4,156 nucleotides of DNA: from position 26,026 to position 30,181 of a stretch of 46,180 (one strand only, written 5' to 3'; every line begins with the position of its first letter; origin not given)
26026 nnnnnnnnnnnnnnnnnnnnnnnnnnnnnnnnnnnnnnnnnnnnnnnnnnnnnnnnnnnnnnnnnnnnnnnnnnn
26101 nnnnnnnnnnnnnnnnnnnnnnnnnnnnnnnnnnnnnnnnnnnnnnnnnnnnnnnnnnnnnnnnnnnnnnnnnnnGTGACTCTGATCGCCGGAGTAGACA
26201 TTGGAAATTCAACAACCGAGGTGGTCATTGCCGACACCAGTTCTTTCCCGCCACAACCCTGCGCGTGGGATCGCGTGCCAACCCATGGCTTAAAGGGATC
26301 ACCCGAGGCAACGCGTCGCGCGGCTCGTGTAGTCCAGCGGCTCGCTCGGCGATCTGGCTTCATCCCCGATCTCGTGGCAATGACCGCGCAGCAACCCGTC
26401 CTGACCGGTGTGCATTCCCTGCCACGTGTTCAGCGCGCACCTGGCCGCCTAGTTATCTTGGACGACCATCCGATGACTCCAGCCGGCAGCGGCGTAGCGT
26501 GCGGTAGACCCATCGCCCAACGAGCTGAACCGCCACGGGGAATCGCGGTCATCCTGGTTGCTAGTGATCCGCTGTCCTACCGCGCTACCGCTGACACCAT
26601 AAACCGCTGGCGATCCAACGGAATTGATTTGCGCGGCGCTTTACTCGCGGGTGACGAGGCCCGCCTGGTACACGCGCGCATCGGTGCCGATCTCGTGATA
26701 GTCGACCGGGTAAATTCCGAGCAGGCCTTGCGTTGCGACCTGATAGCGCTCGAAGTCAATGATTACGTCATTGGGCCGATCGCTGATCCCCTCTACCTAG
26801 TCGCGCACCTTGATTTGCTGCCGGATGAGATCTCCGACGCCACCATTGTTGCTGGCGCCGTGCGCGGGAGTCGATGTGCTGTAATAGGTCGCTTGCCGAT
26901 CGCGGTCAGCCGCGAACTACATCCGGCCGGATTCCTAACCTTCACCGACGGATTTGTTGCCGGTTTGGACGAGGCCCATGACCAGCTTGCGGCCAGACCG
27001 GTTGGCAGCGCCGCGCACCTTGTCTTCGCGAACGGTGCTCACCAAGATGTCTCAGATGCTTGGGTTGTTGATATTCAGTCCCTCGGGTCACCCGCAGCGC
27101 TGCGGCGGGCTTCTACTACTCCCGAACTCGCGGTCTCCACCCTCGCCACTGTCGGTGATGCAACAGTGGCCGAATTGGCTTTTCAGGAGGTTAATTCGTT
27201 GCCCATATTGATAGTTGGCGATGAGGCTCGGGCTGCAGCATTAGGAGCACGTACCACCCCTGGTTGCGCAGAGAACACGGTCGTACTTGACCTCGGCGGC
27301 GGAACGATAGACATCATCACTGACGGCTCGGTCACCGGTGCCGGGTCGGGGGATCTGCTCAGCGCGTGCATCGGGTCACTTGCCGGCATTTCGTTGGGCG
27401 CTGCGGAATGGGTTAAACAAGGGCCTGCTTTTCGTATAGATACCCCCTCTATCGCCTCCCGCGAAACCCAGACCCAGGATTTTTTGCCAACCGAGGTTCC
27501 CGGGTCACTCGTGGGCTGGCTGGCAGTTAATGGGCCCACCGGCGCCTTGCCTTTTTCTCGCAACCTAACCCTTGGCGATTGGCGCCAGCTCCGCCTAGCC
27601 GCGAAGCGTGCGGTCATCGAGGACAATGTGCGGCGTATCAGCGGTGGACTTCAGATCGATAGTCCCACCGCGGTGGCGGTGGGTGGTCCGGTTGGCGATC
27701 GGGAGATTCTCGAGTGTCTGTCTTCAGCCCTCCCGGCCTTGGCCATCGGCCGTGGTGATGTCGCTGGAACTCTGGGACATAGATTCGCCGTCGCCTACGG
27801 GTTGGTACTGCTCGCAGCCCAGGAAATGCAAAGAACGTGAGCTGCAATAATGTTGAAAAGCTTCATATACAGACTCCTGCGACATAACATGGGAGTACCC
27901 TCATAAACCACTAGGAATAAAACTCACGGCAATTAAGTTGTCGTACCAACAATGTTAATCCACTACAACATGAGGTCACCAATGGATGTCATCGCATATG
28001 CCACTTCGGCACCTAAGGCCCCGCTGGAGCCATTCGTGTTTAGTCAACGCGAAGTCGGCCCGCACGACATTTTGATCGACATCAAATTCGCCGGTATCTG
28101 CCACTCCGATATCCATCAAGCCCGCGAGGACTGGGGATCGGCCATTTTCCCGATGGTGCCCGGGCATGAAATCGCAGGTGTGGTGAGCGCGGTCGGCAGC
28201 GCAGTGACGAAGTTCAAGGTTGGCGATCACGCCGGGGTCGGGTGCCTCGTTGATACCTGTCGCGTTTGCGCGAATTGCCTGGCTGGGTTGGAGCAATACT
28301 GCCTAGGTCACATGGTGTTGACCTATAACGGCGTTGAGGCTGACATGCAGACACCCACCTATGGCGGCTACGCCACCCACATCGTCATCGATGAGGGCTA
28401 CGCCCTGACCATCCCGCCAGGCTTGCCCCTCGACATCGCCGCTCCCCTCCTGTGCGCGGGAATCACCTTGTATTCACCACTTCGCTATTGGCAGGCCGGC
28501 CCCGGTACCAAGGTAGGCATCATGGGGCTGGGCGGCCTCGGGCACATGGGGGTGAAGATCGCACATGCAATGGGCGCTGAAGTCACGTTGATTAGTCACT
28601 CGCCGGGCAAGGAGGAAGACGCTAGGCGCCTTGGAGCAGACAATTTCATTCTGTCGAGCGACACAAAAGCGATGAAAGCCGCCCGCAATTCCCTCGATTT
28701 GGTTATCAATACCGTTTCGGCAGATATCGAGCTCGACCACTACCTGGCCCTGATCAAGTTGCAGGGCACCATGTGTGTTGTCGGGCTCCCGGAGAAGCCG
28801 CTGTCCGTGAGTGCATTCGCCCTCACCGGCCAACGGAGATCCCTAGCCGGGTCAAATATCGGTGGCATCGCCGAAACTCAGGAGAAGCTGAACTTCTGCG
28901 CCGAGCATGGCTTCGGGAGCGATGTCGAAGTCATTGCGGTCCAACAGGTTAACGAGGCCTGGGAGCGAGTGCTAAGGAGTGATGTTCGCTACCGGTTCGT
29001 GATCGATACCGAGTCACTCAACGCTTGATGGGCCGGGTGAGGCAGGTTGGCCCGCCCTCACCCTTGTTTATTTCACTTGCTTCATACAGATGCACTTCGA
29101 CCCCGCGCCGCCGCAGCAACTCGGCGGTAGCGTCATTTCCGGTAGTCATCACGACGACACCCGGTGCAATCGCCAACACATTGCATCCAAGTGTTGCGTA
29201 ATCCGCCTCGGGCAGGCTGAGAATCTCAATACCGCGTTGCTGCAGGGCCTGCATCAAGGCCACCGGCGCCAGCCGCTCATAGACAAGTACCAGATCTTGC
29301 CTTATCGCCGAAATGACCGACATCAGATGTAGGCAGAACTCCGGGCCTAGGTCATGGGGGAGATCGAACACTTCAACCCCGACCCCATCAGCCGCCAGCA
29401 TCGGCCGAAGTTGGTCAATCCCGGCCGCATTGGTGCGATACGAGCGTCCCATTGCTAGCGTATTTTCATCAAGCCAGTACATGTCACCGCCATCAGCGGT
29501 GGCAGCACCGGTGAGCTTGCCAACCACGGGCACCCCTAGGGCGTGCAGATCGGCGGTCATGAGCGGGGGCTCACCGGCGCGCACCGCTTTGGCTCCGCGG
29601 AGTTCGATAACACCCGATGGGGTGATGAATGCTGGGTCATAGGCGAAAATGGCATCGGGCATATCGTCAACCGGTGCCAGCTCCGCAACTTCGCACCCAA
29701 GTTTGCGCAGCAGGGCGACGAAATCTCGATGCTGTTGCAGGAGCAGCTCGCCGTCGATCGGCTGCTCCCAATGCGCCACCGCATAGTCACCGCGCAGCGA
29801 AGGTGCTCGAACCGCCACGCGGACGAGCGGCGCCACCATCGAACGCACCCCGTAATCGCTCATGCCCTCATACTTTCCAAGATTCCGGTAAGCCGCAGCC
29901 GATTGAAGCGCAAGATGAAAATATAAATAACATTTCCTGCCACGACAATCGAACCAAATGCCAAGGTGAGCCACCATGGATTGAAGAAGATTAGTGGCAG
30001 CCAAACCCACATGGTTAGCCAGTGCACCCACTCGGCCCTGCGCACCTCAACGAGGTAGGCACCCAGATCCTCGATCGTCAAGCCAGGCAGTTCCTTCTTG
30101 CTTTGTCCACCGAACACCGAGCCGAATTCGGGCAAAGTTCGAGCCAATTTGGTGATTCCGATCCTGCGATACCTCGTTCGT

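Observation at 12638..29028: Microcompartment super-locus: RMM-type amino-alcohol metabolosome joined to a B12 diol-dehydratase operon at one divergent promoter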

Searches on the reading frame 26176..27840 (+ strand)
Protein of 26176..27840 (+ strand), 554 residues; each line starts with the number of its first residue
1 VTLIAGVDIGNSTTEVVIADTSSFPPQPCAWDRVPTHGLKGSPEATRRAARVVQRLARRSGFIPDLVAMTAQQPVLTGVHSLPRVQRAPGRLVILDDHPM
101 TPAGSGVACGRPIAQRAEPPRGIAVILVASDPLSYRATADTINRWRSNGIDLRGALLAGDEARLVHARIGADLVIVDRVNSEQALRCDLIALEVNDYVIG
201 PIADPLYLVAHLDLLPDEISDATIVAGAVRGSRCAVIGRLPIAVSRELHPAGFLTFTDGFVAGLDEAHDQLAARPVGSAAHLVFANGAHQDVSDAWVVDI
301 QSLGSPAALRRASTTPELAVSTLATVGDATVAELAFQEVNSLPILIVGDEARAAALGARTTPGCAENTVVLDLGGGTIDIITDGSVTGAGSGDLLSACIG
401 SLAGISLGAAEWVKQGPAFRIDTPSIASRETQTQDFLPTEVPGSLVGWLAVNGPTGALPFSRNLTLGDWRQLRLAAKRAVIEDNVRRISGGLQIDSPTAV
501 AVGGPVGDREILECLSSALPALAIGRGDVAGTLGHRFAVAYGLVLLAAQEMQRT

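Call 4: search_protein_families(library=pfam, proteins=[window:26176-27840:+], max_evalue=0.01)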
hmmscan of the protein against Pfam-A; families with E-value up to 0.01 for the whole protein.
window:26176-27840:+ (554 aa): 2 families
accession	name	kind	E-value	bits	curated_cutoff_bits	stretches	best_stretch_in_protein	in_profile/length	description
PF08841.16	DDR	-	2e-33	116.2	24.6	1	331-545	99-326/328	Diol dehydratase reactivase ATPase-like domain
PF18427.7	DDR_swiveling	-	5e-15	56.4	26.5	1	97-241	9-158/162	DD-reactivating factor swiveling domain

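Call 19: search_protein_families(library=ncbifam, proteins=[window:26176-27840:+], max_evalue=0.001)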
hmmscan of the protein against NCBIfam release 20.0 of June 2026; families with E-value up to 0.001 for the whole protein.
window:26176-27840:+ (554 aa): 1 family
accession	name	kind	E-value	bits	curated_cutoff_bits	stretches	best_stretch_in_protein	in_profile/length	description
TIGR04491.1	reactive_PduG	equivalog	9.5e-47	159.7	400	2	3-256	1-264/599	diol dehydratase reactivase subunit alpha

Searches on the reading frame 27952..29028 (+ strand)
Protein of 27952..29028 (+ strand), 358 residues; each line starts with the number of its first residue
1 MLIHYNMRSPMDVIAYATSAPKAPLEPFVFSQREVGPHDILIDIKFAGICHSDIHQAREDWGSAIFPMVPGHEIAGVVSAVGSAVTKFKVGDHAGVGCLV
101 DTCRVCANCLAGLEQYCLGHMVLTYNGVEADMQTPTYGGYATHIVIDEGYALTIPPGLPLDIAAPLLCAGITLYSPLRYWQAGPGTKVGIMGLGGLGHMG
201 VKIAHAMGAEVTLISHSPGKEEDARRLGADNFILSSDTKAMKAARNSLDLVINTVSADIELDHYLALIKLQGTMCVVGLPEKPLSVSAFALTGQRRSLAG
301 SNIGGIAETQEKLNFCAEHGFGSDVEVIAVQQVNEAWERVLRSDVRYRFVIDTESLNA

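Call 4: search_protein_families(library=pfam, proteins=[window:27952-29028:+], max_evalue=0.01)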
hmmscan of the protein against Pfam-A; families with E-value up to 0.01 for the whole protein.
window:27952-29028:+ (358 aa): 6 families
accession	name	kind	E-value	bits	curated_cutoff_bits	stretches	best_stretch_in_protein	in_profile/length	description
PF08240.17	ADH_N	-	1.3e-24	86.9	23.5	1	36-155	1-103/104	Alcohol dehydrogenase GroES-like domain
PF00107.32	ADH_zinc_N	-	1.3e-22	80.6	31.8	1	195-317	1-128/129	Zinc-binding dehydrogenase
PF01262.27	AlaDh_PNT_C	-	4.3e-05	23.5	23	1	186-256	29-101/214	Alanine dehydrogenase/PNT, C-terminal domain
PF02826.25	2-Hacid_dh_C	-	0.00035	20.5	25.1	1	185-229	36-80/178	D-isomer specific 2-hydroxyacid dehydrogenase, NAD binding domain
PF13602.12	ADH_zinc_N_2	-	0.0015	19.9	27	1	227-339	1-122/134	Zinc-binding dehydrogenase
PF22660.2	RS_preATP-grasp-like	-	0.0049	17.7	27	0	186-230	2-44/98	Ribonucleotide synthetase preATP-grasp domain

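Call 19: search_protein_families(library=ncbifam, proteins=[window:27952-29028:+], max_evalue=0.001)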
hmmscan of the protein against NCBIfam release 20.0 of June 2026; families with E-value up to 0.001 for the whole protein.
window:27952-29028:+ (358 aa): 25 families
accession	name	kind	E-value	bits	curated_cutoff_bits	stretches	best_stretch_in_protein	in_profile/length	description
NF047908.1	AldhRedAhr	equivalog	3.5e-86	289.1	470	1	13-352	4-334/335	NADPH-dependent aldehyde reductase Ahr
NF006940.0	PRK09422.1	equivalog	8.2e-45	153.2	344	1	33-354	20-336/338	alcohol dehydrogenase AdhP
TIGR02822.1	adh_fam_2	subfamily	3.9e-32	111.6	283.5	1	35-252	25-228/329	zinc-binding alcohol dehydrogenase family protein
TIGR03989.1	Rxyl_3153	subfamily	8.1e-29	101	440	1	39-310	28-322/370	NDMA-dependent alcohol dehydrogenase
TIGR03366.1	HpnZ_proposed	hypoth_equivalog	1.7e-27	96.4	328.1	1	39-291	7-268/315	putative phosphonate catabolism associated alcohol dehydrogenase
NF010344.0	PRK13771.1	subfamily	2.4e-27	95.8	349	1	34-278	22-255/334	putative alcohol dehydrogenase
NF003808.0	PRK05396.1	equivalog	4e-27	95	380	1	33-287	21-272/341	L-threonine 3-dehydrogenase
TIGR00692.1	tdh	equivalog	7.2e-24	84.4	458.35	1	34-286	20-269/340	L-threonine 3-dehydrogenase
NF041097.1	keto_inos_dh_IolM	equivalog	1.3e-22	80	450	2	36-150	52-163/389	scyllo-inosose 3-dehydrogenase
TIGR03451.1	mycoS_dep_FDH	equivalog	2.9e-22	79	512.9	1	33-293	22-293/358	S-(hydroxymethyl)mycothiol dehydrogenase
TIGR02824.1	quinone_pig3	subfamily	1.3e-21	77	296.8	2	138-303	92-264/325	putative NAD(P)H quinone oxidoreductase, PIG3 family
NF041172.1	AcrlCoa_red_Thmprot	equivalog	1.9e-21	76.4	500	1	35-278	23-256/334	acryloyl-CoA reductase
NF007642.0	PRK10309.1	equivalog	4.8e-18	65.5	550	1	38-242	26-219/347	galactitol-1-phosphate 5-dehydrogenase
NF007489.0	PRK10083.1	equivalog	1.2e-17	63.9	376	1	38-302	25-283/339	Zn-dependent oxidoreductase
TIGR02818.1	adh_III_F_hyde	equivalog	1.7e-17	63.6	543.95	1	38-237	27-239/368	S-(hydroxymethyl)glutathione dehydrogenase/class III alcohol dehydrogenase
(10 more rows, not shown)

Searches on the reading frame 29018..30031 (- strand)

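Call 4: search_protein_families(library=pfam, proteins=[window:29018-30031:-], max_evalue=0.01)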
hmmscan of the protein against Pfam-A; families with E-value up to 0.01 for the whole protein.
window:29018-30031:- (337 aa): 2 families
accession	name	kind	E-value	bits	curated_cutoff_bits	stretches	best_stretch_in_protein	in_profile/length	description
PF02274.22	ADI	-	8.5e-25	88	22.8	2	258-337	292-377/377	Arginine deiminase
PF19420.4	DDAH_eukar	-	1.3e-08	34.8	23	1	95-335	26-290/291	N,N dimethylarginine dimethylhydrolase, eukaryotic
